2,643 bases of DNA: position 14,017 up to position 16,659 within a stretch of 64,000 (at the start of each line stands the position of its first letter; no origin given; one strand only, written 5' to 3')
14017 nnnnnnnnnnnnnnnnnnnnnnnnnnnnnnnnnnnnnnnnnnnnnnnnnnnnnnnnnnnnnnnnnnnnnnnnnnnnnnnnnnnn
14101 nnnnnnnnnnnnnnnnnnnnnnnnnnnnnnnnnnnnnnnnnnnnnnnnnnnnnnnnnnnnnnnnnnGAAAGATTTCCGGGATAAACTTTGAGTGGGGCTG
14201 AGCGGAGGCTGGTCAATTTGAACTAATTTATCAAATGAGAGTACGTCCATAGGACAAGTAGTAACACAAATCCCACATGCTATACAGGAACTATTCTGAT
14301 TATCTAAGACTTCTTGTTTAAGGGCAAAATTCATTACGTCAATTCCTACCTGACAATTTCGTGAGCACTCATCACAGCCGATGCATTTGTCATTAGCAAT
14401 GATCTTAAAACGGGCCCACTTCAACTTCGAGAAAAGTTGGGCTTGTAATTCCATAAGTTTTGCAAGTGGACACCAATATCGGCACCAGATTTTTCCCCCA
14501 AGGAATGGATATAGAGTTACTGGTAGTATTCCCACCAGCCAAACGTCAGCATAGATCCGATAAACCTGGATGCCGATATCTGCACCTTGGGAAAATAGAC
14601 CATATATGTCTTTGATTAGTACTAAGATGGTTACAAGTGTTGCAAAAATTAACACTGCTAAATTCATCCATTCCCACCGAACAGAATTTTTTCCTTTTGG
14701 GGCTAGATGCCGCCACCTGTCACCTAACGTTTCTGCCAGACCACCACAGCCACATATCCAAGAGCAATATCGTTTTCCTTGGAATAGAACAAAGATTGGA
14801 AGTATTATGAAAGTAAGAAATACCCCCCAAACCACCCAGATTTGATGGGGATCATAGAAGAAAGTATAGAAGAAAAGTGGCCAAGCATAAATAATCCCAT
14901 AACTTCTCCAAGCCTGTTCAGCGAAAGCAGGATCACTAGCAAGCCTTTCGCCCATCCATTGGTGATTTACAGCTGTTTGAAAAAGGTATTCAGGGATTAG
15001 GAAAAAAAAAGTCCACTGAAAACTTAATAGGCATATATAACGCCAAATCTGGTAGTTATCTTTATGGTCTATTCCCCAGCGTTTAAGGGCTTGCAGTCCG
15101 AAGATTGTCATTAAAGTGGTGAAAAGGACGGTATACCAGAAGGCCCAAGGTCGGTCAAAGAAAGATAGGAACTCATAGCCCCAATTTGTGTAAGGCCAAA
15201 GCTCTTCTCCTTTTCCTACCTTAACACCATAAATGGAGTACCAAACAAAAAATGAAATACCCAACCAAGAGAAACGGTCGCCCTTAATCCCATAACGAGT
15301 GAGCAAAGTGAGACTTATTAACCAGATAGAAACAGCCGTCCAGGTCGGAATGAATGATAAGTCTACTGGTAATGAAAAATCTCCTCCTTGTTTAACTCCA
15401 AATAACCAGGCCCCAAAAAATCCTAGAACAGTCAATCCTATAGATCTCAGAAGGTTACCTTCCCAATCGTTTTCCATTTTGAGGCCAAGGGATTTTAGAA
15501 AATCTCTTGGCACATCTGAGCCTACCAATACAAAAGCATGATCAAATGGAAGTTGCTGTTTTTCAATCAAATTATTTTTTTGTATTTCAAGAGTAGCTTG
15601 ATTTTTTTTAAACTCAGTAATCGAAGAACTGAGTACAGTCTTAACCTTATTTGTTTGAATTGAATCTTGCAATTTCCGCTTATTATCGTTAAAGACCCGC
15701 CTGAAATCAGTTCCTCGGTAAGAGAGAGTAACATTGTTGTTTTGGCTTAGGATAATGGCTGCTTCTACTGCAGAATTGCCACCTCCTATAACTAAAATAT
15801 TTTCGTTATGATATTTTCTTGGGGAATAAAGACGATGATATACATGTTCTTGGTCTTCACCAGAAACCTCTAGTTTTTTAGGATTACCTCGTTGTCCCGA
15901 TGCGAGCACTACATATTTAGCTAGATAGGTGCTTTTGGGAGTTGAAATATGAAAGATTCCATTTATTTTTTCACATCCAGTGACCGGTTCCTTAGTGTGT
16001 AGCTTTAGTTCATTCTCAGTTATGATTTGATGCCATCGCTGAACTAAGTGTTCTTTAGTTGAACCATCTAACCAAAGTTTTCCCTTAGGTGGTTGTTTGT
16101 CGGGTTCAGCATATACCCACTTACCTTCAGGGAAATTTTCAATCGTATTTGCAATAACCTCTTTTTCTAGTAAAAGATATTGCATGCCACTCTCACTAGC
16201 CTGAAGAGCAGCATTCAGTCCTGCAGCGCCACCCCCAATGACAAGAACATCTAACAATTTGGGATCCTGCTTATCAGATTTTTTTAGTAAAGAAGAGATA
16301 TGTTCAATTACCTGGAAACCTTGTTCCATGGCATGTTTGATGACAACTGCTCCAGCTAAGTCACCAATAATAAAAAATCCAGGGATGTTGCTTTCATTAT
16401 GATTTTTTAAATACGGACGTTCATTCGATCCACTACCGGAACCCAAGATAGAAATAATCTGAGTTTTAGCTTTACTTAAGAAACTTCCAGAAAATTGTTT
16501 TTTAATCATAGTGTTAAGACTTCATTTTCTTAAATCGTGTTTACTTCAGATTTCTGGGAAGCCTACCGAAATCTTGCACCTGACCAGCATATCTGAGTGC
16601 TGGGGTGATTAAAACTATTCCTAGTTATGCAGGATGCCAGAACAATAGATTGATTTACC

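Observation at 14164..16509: Unusual tripartite redox protein: flavoprotein disulfide-oxidoreductase-like domain fused to a Trp-rich membrane domain and a NapH-type polyferredoxin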

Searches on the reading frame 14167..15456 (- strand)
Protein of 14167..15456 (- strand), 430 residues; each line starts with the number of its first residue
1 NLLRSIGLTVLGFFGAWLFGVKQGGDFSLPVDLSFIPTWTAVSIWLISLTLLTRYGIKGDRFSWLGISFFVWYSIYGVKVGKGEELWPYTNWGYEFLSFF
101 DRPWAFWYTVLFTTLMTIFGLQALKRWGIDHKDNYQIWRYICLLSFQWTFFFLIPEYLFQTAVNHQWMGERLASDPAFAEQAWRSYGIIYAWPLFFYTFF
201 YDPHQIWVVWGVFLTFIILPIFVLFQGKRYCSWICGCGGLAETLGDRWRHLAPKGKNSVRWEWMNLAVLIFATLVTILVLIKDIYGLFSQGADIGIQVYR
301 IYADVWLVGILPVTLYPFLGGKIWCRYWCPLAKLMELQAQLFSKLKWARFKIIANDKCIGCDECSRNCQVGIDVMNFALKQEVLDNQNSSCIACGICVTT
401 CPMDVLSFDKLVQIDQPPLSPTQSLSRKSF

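Call 39: search_protein_families(library=ncbifam, proteins=[window:14167-15456:-], max_evalue=0.01)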
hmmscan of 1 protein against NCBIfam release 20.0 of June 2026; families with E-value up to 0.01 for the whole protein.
seq(430 aa): 52 families (the best 25 are shown)
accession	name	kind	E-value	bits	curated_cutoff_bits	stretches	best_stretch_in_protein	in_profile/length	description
TIGR02163.1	napH_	subfamily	1.3e-16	60.9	213.05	1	215-409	66-254/255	NapH/MauN family ferredoxin-type protein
NF007013.0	PRK09477.1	equivalog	1.4e-10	40.8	234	1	215-412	89-280/286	quinol dehydrogenase ferredoxin subunit NapH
TIGR01944.1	rnfB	subfamily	1.1e-07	31.6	68.7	1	348-410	105-164/190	RnfABCDGE type electron transport complex subunit B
NF005505.0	PRK07118.1-4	equivalog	7.8e-07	28.8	378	1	345-406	205-262/265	Fe-S cluster domain-containing protein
TIGR04395.1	cutC_activ_rSAM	equivalog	9.1e-07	28.4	360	1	353-407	51-104/309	choline TMA-lyase-activating enzyme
NF042909.1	FMH_DH_FwdF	exception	1.7e-06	27.4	375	1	351-411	220-279/336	tungsten-dependent formylmethanofuran dehydrogenase subunit FwdF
NF003475.0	PRK05113.1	equivalog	2.3e-06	27.6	203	1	334-411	87-165/190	electron transport complex subunit RsxB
NF041836.1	rnfB_Methano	equivalog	2.4e-06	27.2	445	1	346-406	206-262/265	Rnf electron transport complex subunit RnfB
NF038196.1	ferrodoxin_EFR1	subfamily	4.6e-06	26.8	75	1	337-410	165-233/242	EFR1 family ferrodoxin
NF045874.1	Vhu_polyferre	exception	4.7e-06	25.6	600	1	353-410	193-247/381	F420-non-reducing hydrogenase associated-polyferredoxin VhuB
NF043039.1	HgcAB_like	equivalog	6.8e-06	25.9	285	1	208-406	160-349/350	HgcAB-like fusion protein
TIGR01971.1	NuoI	subfamily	9.1e-06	25.3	113.05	1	354-408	40-100/121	NADH-quinone oxidoreductase, chain I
NF006183.0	PRK08318.1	equivalog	1.5e-05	24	335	1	349-409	335-398/422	NAD-dependent dihydropyrimidine dehydrogenase subunit PreA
TIGR02912.1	sulfite_red_C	equivalog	1.9e-05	23.8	324.1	1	354-404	167-216/314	sulfite reductase subunit C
TIGR00403.1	ndhI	equivalog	2e-05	24.2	302.35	1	355-408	61-121/183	NAD(P)H-quinone oxidoreductase subunit I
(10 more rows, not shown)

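Call 83: search_solved_structures(query=A5, max_evalue=10, show_alignments=2)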
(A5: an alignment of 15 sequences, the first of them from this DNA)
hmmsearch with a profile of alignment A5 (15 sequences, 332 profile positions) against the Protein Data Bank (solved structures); distinct sequences matched with E-value up to 10: 4.
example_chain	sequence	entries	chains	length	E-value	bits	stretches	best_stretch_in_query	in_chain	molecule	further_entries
9b8o_f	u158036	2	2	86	0.37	13.5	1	239-314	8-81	Rnasek protein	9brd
7u8o_f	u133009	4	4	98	0.38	13.5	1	239-314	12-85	Ribonuclease kappa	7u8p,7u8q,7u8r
8xli_f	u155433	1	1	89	0.41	13.4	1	239-314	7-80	Ribonuclease K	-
1s24_A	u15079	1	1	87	1.8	11.2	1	213-235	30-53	Rubredoxin 2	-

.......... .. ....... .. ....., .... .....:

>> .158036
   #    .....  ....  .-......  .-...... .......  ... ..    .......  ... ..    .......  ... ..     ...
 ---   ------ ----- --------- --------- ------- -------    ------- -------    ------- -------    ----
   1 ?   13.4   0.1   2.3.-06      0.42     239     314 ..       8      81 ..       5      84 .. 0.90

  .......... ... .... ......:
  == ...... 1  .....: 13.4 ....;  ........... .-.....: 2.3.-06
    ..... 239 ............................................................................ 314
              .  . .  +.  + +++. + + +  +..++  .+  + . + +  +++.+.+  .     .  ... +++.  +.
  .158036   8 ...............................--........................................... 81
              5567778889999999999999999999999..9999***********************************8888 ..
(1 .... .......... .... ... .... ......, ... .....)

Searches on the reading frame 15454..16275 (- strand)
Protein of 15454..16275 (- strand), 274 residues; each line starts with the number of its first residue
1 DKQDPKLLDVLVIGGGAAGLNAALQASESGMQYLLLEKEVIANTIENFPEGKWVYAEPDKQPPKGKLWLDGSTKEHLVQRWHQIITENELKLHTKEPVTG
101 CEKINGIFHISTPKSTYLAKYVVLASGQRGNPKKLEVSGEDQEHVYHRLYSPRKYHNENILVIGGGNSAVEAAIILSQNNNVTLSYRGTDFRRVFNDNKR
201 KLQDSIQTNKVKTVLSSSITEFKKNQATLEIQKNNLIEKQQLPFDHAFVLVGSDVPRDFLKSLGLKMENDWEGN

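Call 12: search_protein_families(library=ncbifam, proteins=[window:15454-16275:-], max_evalue=0.000001)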
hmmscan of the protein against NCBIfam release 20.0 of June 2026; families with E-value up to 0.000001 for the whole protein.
seq(274 aa): 21 families
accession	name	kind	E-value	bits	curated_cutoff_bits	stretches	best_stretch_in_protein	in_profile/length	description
TIGR04018.1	Bthiol_YpdA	hypoth_equivalog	1.1e-45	155.9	339.9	1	9-270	1-264/316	YpdA family putative bacillithiol disulfide reductase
TIGR01292.1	TRX_reduct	equivalog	3.2e-20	72.2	343.45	1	9-269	2-251/300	thioredoxin-disulfide reductase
NF004776.0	PRK06116.1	equivalog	9.9e-13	47.9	480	1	74-252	88-262/450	glutathione-disulfide reductase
TIGR03140.1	AhpF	equivalog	2e-12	46.4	502.9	1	75-260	267-455/515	alkyl hydroperoxide reductase subunit F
TIGR01350.1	lipoamide_DH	equivalog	2.1e-12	46.5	408.8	1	115-269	128-285/461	dihydrolipoyl dehydrogenase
TIGR00275.1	TIGR00275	subfamily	7.2e-12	44.8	183.8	0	10-39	1-30/401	aminoacetone oxidase family FAD-binding enzyme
NF004943.0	PRK06292.2-1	equivalog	8e-11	41.4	432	1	115-268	128-284/456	dihydrolipoyl dehydrogenase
NF041087.1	bile_acid_BaiCD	equivalog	8.4e-11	40.7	825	0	121-254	467-598/642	bile acid Fe-S flavoenzyme BaiCD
TIGR03143.1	AhpF_homolog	hypoth_equivalog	8.9e-11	41.1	687.65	1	6-192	3-179/555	putative alkyl hydroperoxide reductase F subunit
TIGR01424.1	gluta_reduc_2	equivalog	9.5e-11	40.9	606.05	1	112-234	124-245/446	glutathione-disulfide reductase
NF040505.1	ArsO_flavin_mono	equivalog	9.9e-11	41.7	425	0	74-183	73-186/346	ArsO family NAD(P)H-dependent flavin-containing monooxygenase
TIGR01421.1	gluta_reduc_1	equivalog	1.2e-09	38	556.15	0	74-232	86-244/450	glutathione-disulfide reductase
NF006130.0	PRK08274.1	equivalog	3.8e-09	35.9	369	0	7-38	5-36/467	FAD-dependent tricarballylate dehydrogenase TcuA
TIGR02053.1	MerA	equivalog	2e-08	33.7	454.45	0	8-47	1-40/465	mercury(II) reductase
NF050086.1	pipecolate_AmaA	exception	7.6e-08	31.4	600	0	8-42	26-60/425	L-pipecolate oxidase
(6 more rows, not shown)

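Call 13: search_protein_families(library=pfam, proteins=[window:15454-16275:-], max_evalue=0.000001)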
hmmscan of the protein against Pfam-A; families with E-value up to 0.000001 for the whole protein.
seq(274 aa): 8 families
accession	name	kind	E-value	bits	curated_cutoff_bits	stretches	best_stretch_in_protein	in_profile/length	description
PF13738.12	Pyr_redox_3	-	1.7e-40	139.6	30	1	11-267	1-281/305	Pyridine nucleotide-disulphide oxidoreductase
PF07992.20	Pyr_redox_2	-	6.4e-29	101.7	26.1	1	9-268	2-252/291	Pyridine nucleotide-disulphide oxidoreductase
PF03486.20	HI0933_like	-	1.6e-11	44.6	50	0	9-39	2-32/244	HI0933-like protein Rossmann domain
PF00070.33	Pyr_redox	-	2.8e-10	41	22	1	159-228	1-72/82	Pyridine nucleotide-disulphide oxidoreductase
PF01266.30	DAO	-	2.7e-09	37.4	27.9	0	9-42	1-35/353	FAD dependent oxidoreductase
PF12831.13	FAD_oxidored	-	6.9e-09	35.9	27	0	9-39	1-31/416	FAD dependent oxidoreductase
PF00890.30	FAD_binding_2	-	7e-09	35.8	20.4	1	9-39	1-31/414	FAD binding domain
PF01134.28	GIDA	-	1.4e-08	34.7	22.1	0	9-38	1-30/391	Glucose inhibited division protein A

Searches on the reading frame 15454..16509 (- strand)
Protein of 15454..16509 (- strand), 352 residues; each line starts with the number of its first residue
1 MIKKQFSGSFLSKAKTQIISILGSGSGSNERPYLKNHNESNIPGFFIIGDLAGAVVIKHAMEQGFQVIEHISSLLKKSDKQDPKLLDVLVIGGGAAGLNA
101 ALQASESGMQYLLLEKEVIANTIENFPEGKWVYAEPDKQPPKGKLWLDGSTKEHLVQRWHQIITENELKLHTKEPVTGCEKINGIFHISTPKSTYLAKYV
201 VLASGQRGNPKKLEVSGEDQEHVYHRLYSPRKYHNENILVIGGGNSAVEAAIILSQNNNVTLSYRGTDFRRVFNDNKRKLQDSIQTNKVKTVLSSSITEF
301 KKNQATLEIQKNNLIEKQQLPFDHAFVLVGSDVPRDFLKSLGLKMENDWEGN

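Call 12: search_protein_families(library=ncbifam, proteins=[window:15454-16509:-], max_evalue=0.000001)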
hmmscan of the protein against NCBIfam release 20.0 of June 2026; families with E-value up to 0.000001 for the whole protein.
seq(352 aa): 18 families
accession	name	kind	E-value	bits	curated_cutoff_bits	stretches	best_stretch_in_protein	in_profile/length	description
TIGR04018.1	Bthiol_YpdA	hypoth_equivalog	1.3e-46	158.9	339.9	1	87-348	1-264/316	YpdA family putative bacillithiol disulfide reductase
TIGR01292.1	TRX_reduct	equivalog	8.6e-21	74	343.45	1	87-347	2-251/300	thioredoxin-disulfide reductase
TIGR01350.1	lipoamide_DH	equivalog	1.1e-14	54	408.8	1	193-347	128-285/461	dihydrolipoyl dehydrogenase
TIGR03140.1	AhpF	equivalog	2.2e-13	49.6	502.9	1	67-337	194-454/515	alkyl hydroperoxide reductase subunit F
NF004776.0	PRK06116.1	equivalog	1.6e-12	47.2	480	1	152-330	88-262/450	glutathione-disulfide reductase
TIGR00275.1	TIGR00275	subfamily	2.5e-11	43.1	183.8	0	88-117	1-30/401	aminoacetone oxidase family FAD-binding enzyme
NF041087.1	bile_acid_BaiCD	equivalog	4.7e-11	41.5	825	0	199-332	467-598/642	bile acid Fe-S flavoenzyme BaiCD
NF004943.0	PRK06292.2-1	equivalog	1.3e-10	40.6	432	0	193-346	128-284/456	dihydrolipoyl dehydrogenase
TIGR03143.1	AhpF_homolog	hypoth_equivalog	1.5e-10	40.3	687.65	1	84-270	3-179/555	putative alkyl hydroperoxide reductase F subunit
TIGR01424.1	gluta_reduc_2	equivalog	2.3e-10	39.6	606.05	1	190-312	124-245/446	glutathione-disulfide reductase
NF040505.1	ArsO_flavin_mono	equivalog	3.4e-10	39.9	425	1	87-260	2-185/346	ArsO family NAD(P)H-dependent flavin-containing monooxygenase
TIGR01421.1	gluta_reduc_1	equivalog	2.9e-09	36.6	556.15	0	152-310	86-244/450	glutathione-disulfide reductase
NF006130.0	PRK08274.1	equivalog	3.8e-09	35.9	369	0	85-116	5-36/467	FAD-dependent tricarballylate dehydrogenase TcuA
TIGR02053.1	MerA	equivalog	4.7e-08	32.4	454.45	0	86-125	1-40/465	mercury(II) reductase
NF050086.1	pipecolate_AmaA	exception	1.1e-07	30.8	600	0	84-120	24-60/425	L-pipecolate oxidase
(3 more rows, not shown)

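Call 13: search_protein_families(library=pfam, proteins=[window:15454-16509:-], max_evalue=0.000001)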
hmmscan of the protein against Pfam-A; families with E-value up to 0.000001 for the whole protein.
seq(352 aa): 8 families
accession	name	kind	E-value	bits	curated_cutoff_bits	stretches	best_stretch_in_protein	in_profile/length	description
PF13738.12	Pyr_redox_3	-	1.8e-40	139.5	30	1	89-345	1-281/305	Pyridine nucleotide-disulphide oxidoreductase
PF07992.20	Pyr_redox_2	-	9.8e-30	104.4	26.1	1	87-346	2-252/291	Pyridine nucleotide-disulphide oxidoreductase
PF03486.20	HI0933_like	-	3.5e-11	43.5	50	0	87-117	2-32/244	HI0933-like protein Rossmann domain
PF00070.33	Pyr_redox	-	1.3e-09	38.9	22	1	237-306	1-72/82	Pyridine nucleotide-disulphide oxidoreductase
PF01266.30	DAO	-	7.2e-09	36.1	27.9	0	87-120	1-35/353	FAD dependent oxidoreductase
PF00890.30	FAD_binding_2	-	9.2e-09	35.4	20.4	1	87-117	1-31/414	FAD binding domain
PF01134.28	GIDA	-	1.3e-08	34.8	22.1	0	87-116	1-30/391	Glucose inhibited division protein A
PF12831.13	FAD_oxidored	-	1.7e-08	34.7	27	0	87-117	1-31/416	FAD dependent oxidoreductase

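Call 52: search_solved_structures(query=window:15454-16509:-, max_evalue=1e-15, show_alignments=2)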
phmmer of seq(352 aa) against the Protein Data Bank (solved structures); distinct sequences matched with E-value up to 1e-15: 3.
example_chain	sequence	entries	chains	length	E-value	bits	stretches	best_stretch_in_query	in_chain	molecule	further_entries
7a7b_A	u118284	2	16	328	4.3e-30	108.4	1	87-347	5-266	YpdA family putative bacillithiol disulfide reductase Bdr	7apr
7a76_A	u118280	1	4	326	9.3e-22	80.9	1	88-347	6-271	THIOREDOXIN REDUCTASE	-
5mh4_A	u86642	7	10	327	8.6e-18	67.9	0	176-349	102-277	Thioredoxin reductase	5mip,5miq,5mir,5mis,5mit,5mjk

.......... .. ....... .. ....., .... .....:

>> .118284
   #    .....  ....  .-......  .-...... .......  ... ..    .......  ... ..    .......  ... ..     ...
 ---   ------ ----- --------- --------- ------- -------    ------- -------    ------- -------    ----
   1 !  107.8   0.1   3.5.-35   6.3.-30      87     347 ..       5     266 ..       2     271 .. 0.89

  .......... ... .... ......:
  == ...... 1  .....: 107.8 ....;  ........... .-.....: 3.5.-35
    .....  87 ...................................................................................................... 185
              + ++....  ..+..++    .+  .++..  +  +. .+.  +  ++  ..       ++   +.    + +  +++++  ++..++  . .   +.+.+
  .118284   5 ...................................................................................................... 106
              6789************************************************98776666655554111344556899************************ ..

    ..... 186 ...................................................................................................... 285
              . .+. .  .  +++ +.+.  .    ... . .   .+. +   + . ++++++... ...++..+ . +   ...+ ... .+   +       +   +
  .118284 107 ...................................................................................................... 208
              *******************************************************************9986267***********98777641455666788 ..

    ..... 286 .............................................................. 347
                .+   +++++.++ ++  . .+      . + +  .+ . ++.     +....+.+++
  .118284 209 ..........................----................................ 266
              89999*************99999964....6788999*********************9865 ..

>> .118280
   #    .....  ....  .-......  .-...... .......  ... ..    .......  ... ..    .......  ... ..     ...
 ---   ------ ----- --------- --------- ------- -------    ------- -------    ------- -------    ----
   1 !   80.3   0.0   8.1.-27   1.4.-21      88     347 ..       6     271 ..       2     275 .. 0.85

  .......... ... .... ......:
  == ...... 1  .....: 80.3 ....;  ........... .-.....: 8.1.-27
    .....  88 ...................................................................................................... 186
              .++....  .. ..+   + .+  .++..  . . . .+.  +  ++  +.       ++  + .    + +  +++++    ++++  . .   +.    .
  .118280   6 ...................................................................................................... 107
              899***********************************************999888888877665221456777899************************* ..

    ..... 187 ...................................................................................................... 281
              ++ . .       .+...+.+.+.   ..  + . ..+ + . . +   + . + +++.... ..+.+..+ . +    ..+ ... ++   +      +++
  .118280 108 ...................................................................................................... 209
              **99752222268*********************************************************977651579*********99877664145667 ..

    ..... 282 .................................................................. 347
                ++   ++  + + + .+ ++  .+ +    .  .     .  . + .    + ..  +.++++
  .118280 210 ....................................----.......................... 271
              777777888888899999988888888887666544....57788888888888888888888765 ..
